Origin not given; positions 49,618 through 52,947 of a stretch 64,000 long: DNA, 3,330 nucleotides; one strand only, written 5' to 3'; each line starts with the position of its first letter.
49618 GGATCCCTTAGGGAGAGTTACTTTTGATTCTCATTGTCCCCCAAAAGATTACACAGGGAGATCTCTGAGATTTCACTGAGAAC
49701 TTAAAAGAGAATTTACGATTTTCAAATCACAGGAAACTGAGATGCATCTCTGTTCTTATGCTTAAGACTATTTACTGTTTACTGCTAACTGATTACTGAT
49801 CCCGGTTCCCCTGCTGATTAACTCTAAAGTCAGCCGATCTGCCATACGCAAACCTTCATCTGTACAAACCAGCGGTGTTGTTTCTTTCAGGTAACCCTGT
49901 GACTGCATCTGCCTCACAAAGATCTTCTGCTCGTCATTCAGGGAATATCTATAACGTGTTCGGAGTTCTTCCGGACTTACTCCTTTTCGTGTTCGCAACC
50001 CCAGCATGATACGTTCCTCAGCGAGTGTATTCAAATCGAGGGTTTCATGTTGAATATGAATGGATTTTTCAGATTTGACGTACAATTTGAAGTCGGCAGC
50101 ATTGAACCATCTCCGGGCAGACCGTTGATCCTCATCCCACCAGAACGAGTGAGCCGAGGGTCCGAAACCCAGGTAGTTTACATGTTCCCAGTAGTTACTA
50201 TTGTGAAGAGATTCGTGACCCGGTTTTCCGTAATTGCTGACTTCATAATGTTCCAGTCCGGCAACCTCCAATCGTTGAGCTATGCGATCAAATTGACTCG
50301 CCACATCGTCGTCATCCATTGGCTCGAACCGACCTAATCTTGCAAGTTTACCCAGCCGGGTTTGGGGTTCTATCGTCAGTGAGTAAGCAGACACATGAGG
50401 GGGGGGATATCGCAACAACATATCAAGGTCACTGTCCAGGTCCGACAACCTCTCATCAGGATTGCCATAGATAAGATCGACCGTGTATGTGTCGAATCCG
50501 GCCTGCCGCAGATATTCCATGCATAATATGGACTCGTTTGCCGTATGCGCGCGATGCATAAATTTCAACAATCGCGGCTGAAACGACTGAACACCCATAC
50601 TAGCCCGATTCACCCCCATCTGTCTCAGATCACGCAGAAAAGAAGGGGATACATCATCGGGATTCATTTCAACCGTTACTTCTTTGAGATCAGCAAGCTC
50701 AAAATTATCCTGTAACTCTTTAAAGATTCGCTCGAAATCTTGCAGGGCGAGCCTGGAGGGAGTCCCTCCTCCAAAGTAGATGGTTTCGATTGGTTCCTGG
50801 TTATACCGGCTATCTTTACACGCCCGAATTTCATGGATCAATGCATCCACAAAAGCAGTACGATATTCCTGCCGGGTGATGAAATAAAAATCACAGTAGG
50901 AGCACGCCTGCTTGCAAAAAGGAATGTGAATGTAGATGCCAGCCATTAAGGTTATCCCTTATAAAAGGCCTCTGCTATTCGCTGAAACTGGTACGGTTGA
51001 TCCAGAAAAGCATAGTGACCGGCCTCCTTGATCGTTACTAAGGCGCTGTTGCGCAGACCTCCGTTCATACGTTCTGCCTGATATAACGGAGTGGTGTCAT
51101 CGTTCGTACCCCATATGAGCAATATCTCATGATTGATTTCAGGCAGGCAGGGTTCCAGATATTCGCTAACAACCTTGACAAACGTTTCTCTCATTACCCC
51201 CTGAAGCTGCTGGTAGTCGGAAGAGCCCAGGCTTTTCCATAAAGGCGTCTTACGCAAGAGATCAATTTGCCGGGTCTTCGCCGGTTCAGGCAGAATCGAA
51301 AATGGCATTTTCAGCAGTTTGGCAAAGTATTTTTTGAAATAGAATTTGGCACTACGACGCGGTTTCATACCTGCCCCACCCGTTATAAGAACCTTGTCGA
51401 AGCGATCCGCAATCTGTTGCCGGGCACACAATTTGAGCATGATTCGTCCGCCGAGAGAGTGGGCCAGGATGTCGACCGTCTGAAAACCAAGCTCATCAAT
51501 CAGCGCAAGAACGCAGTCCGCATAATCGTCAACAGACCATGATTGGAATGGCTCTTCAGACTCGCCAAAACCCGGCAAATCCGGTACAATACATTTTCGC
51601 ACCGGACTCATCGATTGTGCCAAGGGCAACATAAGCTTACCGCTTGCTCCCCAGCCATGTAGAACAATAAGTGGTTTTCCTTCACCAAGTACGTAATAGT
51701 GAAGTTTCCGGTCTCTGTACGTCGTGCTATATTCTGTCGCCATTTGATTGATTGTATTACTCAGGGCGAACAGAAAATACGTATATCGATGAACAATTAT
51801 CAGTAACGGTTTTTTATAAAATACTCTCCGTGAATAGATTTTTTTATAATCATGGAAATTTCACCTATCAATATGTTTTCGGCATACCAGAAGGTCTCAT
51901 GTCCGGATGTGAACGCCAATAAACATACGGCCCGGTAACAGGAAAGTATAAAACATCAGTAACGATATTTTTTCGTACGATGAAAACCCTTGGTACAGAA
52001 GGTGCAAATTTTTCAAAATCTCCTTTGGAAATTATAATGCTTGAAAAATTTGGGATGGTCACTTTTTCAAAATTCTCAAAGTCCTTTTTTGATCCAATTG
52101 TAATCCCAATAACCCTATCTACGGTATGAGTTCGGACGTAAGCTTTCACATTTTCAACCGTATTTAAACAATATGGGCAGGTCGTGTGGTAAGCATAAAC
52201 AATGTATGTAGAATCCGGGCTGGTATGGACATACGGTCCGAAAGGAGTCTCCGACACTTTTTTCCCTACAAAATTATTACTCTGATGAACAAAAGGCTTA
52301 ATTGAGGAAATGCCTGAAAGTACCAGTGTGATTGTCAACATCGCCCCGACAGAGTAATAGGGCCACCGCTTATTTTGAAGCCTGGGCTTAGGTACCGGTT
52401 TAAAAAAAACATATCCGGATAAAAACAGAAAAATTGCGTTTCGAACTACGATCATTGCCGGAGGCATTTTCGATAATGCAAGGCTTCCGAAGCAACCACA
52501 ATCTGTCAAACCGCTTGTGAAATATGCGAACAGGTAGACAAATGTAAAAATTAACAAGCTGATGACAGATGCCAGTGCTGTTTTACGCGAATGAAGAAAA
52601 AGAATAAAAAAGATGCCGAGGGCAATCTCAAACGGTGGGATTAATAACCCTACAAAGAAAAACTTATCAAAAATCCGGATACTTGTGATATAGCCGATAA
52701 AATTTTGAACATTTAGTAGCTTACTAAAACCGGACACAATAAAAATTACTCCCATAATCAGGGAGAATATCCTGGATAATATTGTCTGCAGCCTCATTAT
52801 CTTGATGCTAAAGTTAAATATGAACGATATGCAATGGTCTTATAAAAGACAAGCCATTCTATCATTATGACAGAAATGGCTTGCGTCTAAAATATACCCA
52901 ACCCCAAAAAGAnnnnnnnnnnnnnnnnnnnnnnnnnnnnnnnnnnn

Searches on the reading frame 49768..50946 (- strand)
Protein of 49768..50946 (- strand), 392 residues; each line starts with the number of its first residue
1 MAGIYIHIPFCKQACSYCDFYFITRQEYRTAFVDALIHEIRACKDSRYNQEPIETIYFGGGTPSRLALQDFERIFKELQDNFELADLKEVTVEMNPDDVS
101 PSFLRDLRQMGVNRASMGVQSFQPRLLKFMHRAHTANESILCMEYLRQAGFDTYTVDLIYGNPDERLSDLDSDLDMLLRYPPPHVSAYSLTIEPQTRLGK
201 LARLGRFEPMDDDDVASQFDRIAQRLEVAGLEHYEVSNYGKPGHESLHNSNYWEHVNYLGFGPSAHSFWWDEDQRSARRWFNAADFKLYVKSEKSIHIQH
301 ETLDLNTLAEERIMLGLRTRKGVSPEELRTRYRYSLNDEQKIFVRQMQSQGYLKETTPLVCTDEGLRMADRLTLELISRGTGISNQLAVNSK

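Call 37: search_protein_families(library=pfam, proteins=[window:49768-50946:-], max_evalue=0.00001)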
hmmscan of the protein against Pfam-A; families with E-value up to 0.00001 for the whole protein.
window:49768-50946:- (392 aa): 2 families
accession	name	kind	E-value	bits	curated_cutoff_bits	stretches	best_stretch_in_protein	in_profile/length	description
PF04055.27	Radical_SAM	-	4.3e-25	89.2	29.5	1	5-176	1-165/166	Radical SAM superfamily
PF06969.22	HemN_C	-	4.2e-07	30.4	24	1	303-366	1-65/67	HemN C-terminal domain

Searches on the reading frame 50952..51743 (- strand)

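Call 37: search_protein_families(library=pfam, proteins=[window:50952-51743:-], max_evalue=0.00001)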
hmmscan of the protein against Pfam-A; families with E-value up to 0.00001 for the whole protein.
window:50952-51743:- (263 aa): 4 families
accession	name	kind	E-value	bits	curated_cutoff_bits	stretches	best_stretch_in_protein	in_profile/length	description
PF00561.26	Abhydrolase_1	-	3.6e-26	92.8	25.8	1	23-250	1-245/245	alpha/beta hydrolase fold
PF12697.13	Abhydrolase_6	-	1.3e-18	69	26.3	1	25-250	1-211/217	Alpha/beta hydrolase family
PF08386.16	Abhydrolase_4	-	2.8e-06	27.8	21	1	204-247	34-77/103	TAP-like protein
PF12146.15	Hydrolase_4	-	3e-06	27.2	27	1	25-248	7-237/239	Serine aminopeptidase, S33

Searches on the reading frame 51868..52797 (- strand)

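Call 37: search_protein_families(library=pfam, proteins=[window:51868-52797:-], max_evalue=0.00001)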
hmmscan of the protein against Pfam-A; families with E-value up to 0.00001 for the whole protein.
window:51868-52797:- (309 aa): 1 family
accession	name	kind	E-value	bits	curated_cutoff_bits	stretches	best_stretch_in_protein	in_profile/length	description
PF07291.16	MauE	-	1.4e-18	67.9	27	1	6-131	3-126/128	Methylamine utilisation protein MauE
